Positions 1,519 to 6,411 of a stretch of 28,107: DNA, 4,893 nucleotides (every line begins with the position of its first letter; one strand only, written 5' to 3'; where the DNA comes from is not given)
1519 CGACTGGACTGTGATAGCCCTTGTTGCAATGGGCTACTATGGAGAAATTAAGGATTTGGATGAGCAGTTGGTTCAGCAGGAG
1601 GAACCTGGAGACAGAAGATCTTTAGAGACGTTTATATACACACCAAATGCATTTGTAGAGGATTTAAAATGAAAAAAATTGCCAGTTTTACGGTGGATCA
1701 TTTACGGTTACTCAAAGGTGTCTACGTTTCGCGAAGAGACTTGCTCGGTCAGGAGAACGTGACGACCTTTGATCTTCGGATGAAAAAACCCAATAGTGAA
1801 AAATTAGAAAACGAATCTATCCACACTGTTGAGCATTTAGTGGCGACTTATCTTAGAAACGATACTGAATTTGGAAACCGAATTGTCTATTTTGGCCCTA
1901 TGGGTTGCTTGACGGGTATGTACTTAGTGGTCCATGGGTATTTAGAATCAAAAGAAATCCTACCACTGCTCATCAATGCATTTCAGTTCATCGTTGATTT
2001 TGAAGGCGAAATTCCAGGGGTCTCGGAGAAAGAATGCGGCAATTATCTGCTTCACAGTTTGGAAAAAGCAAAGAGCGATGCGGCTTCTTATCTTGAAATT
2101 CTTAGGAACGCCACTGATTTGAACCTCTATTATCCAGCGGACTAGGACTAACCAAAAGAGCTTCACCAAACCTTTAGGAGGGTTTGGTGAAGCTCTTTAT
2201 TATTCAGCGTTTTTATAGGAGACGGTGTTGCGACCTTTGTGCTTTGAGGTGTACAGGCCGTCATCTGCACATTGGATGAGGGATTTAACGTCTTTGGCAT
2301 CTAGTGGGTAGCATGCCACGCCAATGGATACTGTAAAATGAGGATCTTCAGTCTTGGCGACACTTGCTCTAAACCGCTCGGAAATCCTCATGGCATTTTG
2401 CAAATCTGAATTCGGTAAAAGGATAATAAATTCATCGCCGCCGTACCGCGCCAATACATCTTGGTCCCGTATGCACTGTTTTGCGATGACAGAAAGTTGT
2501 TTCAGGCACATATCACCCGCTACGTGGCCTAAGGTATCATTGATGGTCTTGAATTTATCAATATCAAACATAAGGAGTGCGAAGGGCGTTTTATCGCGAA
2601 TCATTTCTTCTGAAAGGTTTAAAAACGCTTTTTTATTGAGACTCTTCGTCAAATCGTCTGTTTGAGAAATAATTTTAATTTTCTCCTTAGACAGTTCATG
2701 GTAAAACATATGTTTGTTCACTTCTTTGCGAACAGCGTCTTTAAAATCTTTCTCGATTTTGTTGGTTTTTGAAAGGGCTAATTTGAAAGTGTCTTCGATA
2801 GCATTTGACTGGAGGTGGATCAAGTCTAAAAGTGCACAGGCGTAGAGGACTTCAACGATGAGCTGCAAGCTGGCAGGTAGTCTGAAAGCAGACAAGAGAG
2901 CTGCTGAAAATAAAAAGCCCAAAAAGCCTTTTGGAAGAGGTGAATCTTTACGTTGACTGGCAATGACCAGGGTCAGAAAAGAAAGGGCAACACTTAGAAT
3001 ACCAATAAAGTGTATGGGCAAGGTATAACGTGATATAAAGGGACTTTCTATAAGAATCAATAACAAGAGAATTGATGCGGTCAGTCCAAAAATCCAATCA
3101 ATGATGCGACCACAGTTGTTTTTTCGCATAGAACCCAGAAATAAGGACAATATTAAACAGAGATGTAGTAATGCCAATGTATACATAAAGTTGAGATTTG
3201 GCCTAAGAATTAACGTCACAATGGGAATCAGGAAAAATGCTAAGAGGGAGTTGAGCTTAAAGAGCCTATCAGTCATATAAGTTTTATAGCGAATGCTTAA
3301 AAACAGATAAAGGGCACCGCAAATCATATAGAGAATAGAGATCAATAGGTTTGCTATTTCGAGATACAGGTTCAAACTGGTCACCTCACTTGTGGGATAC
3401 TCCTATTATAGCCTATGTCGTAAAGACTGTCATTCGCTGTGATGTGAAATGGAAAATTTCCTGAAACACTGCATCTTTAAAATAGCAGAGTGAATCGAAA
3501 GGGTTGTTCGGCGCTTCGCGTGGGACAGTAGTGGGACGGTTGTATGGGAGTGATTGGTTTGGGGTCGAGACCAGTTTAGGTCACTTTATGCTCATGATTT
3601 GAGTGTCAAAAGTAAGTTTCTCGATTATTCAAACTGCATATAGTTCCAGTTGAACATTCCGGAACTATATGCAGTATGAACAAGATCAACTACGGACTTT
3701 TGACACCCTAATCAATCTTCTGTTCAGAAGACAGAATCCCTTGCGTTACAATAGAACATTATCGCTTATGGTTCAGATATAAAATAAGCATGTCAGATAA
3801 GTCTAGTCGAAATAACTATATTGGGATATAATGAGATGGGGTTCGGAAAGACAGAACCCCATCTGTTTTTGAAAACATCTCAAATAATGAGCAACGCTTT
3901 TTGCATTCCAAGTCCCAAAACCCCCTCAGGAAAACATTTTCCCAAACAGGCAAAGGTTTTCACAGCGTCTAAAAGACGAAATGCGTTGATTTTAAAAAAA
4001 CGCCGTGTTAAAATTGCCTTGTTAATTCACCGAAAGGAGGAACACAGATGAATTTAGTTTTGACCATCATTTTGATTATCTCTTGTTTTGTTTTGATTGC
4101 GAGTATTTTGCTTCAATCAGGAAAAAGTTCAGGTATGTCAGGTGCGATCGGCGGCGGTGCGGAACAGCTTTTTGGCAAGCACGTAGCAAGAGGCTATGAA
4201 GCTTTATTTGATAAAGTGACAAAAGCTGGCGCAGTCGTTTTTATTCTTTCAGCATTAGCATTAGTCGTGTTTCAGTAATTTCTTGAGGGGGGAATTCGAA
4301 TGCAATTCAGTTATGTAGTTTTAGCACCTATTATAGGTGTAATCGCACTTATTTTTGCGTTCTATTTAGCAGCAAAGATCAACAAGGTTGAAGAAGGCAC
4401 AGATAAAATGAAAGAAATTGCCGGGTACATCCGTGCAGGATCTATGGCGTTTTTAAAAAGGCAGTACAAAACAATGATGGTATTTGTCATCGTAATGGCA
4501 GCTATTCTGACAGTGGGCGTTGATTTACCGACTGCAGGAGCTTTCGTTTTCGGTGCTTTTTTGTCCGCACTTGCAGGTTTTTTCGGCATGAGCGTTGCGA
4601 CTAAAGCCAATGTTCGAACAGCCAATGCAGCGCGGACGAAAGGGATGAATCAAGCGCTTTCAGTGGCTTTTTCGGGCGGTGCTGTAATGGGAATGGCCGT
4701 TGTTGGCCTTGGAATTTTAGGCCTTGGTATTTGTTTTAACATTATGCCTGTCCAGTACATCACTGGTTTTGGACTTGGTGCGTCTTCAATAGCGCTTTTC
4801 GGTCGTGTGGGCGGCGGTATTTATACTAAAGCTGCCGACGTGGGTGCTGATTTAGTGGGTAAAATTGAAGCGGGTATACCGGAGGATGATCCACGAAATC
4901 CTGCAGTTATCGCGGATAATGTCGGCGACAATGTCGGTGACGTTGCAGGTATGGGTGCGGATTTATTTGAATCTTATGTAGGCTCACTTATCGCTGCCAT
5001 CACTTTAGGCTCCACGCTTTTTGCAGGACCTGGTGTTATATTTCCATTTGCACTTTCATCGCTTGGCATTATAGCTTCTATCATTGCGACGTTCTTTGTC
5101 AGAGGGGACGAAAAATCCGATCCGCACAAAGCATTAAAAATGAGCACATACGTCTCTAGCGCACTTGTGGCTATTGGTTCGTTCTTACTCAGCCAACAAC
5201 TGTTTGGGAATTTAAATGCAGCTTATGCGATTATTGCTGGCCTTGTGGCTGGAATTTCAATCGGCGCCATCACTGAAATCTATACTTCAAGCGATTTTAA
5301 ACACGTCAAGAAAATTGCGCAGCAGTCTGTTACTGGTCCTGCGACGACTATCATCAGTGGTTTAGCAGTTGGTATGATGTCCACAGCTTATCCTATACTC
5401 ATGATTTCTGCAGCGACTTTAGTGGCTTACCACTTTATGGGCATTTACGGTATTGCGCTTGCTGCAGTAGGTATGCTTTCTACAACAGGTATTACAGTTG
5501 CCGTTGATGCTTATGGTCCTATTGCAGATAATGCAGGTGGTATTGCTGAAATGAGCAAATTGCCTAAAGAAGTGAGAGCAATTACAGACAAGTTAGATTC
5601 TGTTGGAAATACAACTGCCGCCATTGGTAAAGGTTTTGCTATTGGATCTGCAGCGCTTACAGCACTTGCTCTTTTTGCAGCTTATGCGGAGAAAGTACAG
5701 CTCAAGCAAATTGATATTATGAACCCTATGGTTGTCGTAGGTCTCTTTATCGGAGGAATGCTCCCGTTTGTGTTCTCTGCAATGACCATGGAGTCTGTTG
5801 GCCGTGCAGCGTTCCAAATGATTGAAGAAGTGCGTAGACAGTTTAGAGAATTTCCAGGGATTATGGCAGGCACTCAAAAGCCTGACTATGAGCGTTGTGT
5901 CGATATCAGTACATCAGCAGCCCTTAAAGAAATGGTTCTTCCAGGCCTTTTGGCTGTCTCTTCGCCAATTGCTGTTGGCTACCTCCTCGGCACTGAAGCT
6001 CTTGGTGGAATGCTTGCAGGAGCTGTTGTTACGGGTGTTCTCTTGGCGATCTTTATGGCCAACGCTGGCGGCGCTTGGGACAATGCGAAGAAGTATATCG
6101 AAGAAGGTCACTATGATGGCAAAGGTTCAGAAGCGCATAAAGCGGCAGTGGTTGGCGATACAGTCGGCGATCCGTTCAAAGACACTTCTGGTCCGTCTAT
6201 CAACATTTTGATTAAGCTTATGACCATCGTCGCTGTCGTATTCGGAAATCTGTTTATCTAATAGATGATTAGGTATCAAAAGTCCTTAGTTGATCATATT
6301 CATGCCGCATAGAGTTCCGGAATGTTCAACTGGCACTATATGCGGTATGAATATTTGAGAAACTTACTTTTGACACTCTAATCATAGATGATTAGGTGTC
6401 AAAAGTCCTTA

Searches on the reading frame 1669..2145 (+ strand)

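Call 14: search_protein_families(library=pfam, proteins=[window:1669-2145:+])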
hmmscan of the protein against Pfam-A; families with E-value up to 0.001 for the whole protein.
window:1669-2145:+ (158 aa): 1 family
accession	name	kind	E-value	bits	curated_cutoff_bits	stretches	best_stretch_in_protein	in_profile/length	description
PF02664.20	LuxS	-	5.3e-54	182.6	27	1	3-144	1-148/154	S-Ribosylhomocysteinase (LuxS)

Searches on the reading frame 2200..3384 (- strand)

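Call 14: search_protein_families(library=pfam, proteins=[window:2200-3384:-])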
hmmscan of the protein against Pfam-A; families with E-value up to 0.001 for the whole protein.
window:2200-3384:- (394 aa): 2 families
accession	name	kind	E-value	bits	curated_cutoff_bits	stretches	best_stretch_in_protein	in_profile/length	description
PF00990.26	GGDEF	-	3.8e-40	137.7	23.8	1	241-386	2-160/161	Diguanylate cyclase, GGDEF domain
PF22335.1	Cas10-Cmr2_palm2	-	1.1e-05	26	27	1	302-388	44-132/133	Cas10/Cmr2, second palm domain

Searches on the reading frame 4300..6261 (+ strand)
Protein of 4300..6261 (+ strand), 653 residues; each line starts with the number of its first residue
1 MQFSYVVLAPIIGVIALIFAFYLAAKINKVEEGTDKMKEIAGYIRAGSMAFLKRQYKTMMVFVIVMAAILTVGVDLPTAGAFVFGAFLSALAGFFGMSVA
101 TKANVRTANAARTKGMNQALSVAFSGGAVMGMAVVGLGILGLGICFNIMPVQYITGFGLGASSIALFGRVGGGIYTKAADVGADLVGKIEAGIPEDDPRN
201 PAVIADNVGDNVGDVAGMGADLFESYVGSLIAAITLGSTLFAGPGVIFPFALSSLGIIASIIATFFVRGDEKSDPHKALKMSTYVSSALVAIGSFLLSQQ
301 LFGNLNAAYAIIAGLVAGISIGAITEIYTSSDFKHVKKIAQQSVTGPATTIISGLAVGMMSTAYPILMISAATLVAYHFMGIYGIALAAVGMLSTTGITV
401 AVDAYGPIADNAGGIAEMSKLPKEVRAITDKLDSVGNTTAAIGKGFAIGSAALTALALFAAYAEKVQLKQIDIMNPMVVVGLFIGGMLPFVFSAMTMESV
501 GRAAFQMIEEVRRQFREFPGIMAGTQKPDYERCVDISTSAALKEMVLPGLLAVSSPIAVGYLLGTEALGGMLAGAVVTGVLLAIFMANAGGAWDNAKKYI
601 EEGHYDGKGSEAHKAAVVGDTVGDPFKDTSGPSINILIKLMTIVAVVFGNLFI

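Call 14: search_protein_families(library=pfam, proteins=[window:4300-6261:+])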
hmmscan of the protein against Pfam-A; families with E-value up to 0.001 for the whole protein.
window:4300-6261:+ (653 aa): 1 family
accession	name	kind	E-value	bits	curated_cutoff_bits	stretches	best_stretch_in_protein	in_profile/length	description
PF03030.21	H_PPase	-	1e-284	946.7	29.7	1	14-648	1-645/645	Inorganic H+ pyrophosphatase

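Call 39: find_encoding_contigs(protein=window:4300-6261:+, flank=3000, max_places=10)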
Protein window:4300-6261:+ (653 aa): no gene with exactly this product is on record in the collection.
